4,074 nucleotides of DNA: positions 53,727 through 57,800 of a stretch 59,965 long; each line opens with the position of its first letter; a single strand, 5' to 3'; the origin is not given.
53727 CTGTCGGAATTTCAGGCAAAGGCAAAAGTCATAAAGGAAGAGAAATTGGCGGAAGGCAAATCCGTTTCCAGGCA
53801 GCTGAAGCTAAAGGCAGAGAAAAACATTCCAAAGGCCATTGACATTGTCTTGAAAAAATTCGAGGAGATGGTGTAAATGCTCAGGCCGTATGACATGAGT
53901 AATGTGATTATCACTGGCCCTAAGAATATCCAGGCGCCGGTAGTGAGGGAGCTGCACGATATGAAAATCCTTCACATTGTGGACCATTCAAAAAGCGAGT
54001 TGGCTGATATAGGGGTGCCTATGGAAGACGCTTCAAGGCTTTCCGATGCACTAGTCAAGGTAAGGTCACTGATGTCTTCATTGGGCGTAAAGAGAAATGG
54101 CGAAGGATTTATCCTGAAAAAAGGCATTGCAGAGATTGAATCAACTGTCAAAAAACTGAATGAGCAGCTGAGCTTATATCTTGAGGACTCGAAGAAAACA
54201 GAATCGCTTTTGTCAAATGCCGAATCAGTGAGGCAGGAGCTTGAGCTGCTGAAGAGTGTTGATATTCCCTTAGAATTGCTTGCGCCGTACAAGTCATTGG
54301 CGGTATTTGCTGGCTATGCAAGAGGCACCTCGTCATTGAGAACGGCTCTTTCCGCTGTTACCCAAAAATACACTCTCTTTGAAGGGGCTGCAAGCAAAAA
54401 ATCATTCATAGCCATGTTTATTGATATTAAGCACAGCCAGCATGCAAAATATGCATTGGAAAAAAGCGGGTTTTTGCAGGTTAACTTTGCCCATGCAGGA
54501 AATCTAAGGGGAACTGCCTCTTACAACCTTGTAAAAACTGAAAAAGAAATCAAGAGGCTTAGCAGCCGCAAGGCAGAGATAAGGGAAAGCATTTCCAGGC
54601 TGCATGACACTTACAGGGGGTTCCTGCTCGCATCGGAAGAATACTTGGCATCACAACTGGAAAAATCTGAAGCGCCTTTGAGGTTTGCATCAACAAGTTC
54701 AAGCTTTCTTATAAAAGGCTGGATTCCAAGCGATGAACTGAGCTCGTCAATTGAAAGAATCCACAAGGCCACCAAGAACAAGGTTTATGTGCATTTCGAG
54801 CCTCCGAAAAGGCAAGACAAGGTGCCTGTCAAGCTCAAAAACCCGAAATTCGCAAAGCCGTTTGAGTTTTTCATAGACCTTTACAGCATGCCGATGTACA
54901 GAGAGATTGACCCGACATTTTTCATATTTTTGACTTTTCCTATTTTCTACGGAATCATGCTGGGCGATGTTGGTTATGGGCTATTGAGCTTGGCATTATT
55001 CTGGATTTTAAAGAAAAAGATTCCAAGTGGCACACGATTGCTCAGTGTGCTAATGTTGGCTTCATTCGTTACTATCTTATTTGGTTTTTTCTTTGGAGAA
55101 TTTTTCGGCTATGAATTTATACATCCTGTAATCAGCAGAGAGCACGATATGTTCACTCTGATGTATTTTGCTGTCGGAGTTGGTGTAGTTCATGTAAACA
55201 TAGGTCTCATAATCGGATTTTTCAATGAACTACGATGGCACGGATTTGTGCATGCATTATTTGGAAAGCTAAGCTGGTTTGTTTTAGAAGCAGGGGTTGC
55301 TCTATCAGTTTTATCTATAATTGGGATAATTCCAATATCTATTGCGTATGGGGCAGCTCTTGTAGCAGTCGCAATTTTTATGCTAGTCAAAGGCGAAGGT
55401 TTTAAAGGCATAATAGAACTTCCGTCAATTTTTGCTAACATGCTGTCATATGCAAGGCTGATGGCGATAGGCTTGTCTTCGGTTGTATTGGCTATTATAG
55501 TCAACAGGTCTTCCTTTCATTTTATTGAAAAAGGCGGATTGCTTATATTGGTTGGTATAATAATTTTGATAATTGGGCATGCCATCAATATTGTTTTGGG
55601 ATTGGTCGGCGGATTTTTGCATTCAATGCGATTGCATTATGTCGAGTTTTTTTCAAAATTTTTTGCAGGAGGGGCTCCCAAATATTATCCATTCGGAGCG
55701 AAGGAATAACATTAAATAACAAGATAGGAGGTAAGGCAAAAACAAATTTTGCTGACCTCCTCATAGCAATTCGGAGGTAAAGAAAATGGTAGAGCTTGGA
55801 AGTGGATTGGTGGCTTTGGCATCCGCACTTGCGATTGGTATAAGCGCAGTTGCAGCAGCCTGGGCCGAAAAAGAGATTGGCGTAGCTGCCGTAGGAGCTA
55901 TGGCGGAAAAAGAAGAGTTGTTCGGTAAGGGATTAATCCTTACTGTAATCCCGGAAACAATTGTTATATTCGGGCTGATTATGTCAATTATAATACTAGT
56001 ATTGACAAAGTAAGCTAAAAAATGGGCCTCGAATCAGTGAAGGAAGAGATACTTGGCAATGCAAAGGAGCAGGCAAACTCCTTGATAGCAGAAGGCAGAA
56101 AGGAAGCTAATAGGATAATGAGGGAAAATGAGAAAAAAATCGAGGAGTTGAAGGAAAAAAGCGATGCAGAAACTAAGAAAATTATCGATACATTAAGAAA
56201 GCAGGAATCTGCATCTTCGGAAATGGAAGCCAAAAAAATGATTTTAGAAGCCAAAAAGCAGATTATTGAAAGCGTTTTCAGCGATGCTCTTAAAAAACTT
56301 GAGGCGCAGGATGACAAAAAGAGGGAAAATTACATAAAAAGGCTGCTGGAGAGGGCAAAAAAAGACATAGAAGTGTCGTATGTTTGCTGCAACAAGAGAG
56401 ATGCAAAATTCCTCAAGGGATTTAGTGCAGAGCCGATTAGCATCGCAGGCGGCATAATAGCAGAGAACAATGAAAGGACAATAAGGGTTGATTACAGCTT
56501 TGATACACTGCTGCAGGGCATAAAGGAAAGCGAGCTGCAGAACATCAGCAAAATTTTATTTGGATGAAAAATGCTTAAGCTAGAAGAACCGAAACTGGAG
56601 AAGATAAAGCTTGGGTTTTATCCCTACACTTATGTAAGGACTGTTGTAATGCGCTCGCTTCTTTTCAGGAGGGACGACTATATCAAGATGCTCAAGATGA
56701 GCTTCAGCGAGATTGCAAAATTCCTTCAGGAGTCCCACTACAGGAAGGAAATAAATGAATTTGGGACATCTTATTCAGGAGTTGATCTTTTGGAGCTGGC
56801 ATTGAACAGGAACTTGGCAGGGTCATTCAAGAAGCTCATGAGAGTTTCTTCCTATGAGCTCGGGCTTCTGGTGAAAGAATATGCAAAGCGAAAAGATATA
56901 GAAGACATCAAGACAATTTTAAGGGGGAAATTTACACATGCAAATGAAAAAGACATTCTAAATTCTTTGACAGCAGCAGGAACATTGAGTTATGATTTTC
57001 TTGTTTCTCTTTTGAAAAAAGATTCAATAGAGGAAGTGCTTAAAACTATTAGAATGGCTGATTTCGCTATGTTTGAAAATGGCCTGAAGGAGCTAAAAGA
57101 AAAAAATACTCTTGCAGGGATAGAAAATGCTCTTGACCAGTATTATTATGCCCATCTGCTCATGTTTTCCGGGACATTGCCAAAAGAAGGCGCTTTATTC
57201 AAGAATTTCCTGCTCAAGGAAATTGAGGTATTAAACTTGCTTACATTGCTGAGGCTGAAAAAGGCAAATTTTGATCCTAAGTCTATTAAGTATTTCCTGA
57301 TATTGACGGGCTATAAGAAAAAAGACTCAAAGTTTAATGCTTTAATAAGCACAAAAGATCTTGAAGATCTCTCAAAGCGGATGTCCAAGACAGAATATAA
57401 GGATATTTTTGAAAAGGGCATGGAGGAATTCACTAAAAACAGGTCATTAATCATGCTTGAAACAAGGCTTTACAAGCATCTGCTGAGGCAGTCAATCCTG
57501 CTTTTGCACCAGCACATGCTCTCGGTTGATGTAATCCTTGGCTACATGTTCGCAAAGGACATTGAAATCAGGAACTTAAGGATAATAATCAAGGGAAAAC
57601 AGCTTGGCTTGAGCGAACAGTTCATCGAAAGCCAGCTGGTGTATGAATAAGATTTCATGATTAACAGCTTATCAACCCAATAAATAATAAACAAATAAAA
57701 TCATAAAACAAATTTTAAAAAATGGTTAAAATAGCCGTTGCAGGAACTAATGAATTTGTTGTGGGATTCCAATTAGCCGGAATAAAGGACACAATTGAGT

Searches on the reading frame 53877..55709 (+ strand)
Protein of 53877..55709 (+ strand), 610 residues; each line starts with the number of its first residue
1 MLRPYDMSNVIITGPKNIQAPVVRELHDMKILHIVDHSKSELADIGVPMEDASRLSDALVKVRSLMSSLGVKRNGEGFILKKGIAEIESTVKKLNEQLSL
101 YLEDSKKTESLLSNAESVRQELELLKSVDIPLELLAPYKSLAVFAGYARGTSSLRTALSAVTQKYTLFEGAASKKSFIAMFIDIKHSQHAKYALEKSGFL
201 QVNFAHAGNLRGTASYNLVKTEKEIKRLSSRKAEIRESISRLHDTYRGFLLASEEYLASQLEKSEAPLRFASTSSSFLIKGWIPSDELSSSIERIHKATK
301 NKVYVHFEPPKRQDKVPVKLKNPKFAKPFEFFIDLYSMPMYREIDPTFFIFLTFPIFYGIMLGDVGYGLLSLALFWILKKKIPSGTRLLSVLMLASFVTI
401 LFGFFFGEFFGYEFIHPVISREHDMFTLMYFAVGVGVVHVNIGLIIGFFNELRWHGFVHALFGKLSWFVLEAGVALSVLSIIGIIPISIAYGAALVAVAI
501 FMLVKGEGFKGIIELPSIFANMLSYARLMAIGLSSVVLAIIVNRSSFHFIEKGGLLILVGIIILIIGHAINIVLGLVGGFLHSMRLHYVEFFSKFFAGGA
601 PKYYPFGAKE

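Call 79: search_protein_families(library=pfam, proteins=[window:53877-55709:+], max_evalue=0.01)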
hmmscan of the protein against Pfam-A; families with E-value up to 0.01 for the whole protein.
window:53877-55709:+ (610 aa): 1 family
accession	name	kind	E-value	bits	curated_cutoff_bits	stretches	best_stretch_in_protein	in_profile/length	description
PF01496.24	V_ATPase_I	-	2.5e-26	92.4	30.7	2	269-405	301-445/815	V-type ATPase 116kDa subunit family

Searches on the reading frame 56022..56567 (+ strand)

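Call 79: search_protein_families(library=pfam, proteins=[window:56022-56567:+], max_evalue=0.01)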
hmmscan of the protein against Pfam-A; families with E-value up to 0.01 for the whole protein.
window:56022-56567:+ (181 aa): 2 families
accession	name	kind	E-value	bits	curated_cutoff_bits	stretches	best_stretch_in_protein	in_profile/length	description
PF01991.23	vATP-synt_E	-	3e-16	59.9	24.2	2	10-133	2-129/199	ATP synthase (E/31 kDa) subunit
PF16999.10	V-ATPase_G_2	-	9.6e-05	23.4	28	1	11-85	21-95/104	Vacuolar (H+)-ATPase G subunit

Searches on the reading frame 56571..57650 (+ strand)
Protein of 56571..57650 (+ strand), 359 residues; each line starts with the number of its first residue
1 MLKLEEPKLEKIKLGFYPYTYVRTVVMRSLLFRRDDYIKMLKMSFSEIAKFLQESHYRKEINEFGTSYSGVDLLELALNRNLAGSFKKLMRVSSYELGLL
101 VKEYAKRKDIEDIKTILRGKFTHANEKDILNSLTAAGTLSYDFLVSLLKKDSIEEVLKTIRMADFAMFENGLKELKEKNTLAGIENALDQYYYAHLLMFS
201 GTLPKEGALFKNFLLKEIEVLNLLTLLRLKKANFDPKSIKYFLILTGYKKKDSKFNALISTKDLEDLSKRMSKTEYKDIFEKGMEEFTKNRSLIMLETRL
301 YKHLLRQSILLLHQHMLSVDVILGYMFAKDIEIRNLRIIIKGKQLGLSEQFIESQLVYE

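Call 79: search_protein_families(library=pfam, proteins=[window:56571-57650:+], max_evalue=0.01)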
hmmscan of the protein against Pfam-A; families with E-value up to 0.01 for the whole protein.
window:56571-57650:+ (359 aa): 1 family
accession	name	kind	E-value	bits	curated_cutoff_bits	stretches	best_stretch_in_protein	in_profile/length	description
PF01992.21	vATP-synt_AC39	-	2.2e-66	224.9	29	1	26-354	7-338/339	ATP synthase (C/AC39) subunit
